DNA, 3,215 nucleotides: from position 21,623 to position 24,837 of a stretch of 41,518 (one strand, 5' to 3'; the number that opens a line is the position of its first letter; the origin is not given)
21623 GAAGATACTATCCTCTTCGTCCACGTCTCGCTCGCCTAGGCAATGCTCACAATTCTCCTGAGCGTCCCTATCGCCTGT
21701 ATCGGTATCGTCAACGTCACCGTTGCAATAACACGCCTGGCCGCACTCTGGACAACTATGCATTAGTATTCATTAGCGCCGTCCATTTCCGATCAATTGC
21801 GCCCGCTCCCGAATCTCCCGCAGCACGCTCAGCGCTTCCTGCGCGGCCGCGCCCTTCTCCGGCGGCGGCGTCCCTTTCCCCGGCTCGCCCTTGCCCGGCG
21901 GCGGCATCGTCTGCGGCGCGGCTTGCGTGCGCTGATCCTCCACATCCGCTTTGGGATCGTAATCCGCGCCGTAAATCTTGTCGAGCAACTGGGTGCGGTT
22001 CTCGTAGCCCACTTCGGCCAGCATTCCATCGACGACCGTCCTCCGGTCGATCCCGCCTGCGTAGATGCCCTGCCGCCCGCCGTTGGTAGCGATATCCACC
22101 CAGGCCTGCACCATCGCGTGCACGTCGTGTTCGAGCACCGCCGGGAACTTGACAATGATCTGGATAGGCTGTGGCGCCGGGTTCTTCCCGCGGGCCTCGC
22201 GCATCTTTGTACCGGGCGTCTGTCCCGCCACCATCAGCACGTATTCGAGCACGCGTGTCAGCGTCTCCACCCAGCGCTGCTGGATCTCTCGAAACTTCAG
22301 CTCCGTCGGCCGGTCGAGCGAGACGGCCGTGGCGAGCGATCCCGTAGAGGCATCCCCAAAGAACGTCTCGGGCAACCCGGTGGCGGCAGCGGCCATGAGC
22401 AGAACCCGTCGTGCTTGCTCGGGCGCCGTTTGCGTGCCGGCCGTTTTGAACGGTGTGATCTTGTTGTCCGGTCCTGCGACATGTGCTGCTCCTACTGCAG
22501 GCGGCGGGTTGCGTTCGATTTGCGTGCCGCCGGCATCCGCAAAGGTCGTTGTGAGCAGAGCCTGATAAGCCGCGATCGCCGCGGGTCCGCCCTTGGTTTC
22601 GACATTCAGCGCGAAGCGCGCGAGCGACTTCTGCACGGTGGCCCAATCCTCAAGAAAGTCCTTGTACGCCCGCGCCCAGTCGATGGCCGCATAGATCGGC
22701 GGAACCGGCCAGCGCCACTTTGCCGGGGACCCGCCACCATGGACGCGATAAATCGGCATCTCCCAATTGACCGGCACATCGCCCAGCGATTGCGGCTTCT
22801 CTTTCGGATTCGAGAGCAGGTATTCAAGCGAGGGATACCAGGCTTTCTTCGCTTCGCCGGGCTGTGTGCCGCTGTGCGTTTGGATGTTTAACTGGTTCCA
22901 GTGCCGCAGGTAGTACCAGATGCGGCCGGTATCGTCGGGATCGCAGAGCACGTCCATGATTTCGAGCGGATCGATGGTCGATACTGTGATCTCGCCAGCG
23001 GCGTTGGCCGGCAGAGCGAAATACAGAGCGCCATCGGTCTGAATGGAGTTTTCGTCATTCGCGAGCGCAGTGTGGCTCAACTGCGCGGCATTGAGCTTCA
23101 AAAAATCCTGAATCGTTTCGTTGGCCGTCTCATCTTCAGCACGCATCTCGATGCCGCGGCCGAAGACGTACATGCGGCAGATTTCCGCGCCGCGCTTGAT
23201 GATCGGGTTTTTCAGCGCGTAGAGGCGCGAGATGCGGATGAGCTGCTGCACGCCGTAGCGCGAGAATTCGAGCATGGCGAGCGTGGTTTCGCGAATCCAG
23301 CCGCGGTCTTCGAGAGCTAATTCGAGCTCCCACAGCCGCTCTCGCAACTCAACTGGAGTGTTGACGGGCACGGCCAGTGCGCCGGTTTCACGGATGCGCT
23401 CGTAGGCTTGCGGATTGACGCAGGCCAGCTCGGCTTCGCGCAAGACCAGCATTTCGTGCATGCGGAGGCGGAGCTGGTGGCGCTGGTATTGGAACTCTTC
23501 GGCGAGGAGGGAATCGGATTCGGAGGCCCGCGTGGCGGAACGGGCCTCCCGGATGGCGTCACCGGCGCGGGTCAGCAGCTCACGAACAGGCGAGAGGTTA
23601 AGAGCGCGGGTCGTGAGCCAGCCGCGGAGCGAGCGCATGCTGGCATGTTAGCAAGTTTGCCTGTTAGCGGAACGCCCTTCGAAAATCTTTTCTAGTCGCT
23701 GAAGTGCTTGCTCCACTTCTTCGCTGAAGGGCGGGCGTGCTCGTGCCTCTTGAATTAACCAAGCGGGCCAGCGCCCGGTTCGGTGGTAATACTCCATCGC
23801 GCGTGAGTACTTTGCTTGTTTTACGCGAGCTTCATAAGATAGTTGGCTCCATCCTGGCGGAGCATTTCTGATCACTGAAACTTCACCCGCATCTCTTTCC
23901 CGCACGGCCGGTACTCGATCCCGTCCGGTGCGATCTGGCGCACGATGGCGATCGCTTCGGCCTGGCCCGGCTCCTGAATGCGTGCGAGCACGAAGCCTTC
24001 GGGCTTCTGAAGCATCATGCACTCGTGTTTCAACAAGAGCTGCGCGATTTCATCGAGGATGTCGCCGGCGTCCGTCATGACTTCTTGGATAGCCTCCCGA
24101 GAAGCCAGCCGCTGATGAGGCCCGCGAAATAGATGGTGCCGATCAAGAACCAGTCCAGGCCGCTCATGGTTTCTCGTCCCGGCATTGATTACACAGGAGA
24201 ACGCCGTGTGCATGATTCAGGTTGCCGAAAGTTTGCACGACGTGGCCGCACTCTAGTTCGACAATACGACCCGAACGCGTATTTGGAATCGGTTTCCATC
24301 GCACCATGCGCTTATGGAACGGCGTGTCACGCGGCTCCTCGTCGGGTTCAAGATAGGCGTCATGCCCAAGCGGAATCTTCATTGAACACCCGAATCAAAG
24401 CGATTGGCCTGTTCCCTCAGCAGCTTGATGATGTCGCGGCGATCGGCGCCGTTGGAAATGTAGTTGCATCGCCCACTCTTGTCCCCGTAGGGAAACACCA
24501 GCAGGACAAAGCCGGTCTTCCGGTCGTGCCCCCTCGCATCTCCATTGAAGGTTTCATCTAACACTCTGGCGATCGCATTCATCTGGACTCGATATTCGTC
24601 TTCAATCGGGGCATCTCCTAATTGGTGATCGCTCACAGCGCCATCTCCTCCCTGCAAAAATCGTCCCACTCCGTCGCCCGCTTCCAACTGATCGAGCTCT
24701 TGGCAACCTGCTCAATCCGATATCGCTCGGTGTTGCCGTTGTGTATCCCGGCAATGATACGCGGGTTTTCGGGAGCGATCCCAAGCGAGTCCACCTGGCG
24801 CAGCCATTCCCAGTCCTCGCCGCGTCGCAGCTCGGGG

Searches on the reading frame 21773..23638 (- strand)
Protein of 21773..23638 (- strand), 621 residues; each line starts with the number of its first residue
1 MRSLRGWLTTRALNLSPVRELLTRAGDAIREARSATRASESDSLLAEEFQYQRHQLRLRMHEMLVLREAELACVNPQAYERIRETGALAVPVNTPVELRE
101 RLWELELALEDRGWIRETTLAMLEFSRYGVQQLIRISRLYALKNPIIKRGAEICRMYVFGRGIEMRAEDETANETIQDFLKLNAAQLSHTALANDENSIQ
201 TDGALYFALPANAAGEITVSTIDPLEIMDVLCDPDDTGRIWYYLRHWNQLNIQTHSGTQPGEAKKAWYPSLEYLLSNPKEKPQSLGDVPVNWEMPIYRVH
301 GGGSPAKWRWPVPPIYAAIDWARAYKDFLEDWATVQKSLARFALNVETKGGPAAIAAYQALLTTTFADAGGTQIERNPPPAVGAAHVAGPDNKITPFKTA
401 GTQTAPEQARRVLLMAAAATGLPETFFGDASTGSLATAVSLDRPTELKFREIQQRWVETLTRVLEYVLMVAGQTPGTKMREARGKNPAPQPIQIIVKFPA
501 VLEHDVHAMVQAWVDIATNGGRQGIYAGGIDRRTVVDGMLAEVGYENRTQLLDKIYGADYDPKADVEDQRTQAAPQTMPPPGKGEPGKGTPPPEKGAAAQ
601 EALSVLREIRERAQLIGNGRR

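Call 6: search_protein_families(library=pfam, proteins=[window:21773-23638:-], max_evalue=0.1)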
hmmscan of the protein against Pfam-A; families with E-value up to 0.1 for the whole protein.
window:21773-23638:- (621 aa): 0 families

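Call 31: search_protein_families(library=phrogs, proteins=[window:21773-23638:-], max_evalue=0.001)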
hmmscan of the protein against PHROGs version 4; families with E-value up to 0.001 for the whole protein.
window:21773-23638:- (621 aa): 1 family
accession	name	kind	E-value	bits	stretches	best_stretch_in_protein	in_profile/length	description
phrog_10963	-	head and packaging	4.6e-63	214.6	1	97-576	34-474/503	portal protein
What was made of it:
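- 21773..23638 (-): Portal protein (downstream anchor of the island). phrog_10963 at E = 5e-63 (call 31).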

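Call 88: find_related_loci(query=A6, collection=viral_contigs, flank=10000)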
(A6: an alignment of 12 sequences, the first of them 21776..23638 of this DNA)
Query A6 (621 aa) in viral_contigs; peptide patterns used: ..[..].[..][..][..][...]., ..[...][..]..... (x = any residue, [..] = any of these).
179 stretches matched a pattern; 175 encode a relative of the query (tblastn E <= 1e-3); the best 80 are kept; 80 distinct loci.
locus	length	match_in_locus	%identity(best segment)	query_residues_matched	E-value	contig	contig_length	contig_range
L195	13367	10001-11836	86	1-620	0e+0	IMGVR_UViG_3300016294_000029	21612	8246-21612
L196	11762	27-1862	86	1-620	0e+0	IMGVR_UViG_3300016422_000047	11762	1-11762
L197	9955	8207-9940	88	1-578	0e+0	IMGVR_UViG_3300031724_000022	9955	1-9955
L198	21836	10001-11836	86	1-620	0e+0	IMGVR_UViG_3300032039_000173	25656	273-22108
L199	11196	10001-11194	85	1-398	0e+0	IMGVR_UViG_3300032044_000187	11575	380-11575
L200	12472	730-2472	59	1-583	0e+0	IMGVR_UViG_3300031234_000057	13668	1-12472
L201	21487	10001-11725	58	1-578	0e+0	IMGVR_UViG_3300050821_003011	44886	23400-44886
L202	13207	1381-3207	57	1-609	0e+0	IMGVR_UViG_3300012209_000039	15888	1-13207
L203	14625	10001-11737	56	6-586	0e+0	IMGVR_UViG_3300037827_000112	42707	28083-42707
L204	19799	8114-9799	57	18-586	0e+0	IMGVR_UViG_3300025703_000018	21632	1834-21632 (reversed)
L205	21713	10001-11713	57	14-584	0e+0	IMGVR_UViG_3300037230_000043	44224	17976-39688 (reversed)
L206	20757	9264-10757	48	89-582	2e-142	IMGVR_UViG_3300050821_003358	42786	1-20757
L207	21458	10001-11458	47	98-583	4e-135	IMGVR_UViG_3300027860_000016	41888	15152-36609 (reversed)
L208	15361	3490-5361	41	7-611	2e-133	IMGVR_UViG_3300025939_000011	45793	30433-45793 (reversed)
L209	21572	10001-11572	47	98-618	7e-133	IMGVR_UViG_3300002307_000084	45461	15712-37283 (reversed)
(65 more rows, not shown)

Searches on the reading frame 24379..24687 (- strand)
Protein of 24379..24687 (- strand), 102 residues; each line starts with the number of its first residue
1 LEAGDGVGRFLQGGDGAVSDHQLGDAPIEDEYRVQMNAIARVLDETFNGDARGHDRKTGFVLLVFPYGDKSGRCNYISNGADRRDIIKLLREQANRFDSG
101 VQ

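Call 6: search_protein_families(library=pfam, proteins=[window:24379-24687:-], max_evalue=0.1)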
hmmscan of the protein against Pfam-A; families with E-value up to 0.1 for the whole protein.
window:24379-24687:- (102 aa): 0 families

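Call 43: search_protein_families(library=ncbifam, proteins=[window:24379-24636:-], max_evalue=0.1)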
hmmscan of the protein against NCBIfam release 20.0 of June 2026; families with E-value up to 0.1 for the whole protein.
window:24379-24636:- (85 aa): 0 families

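Call 44: search_protein_families(library=padloc, proteins=[window:24379-24636:-], max_evalue=0.1)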
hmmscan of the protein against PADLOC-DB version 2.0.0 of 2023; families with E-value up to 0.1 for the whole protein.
window:24379-24636:- (85 aa): 0 families
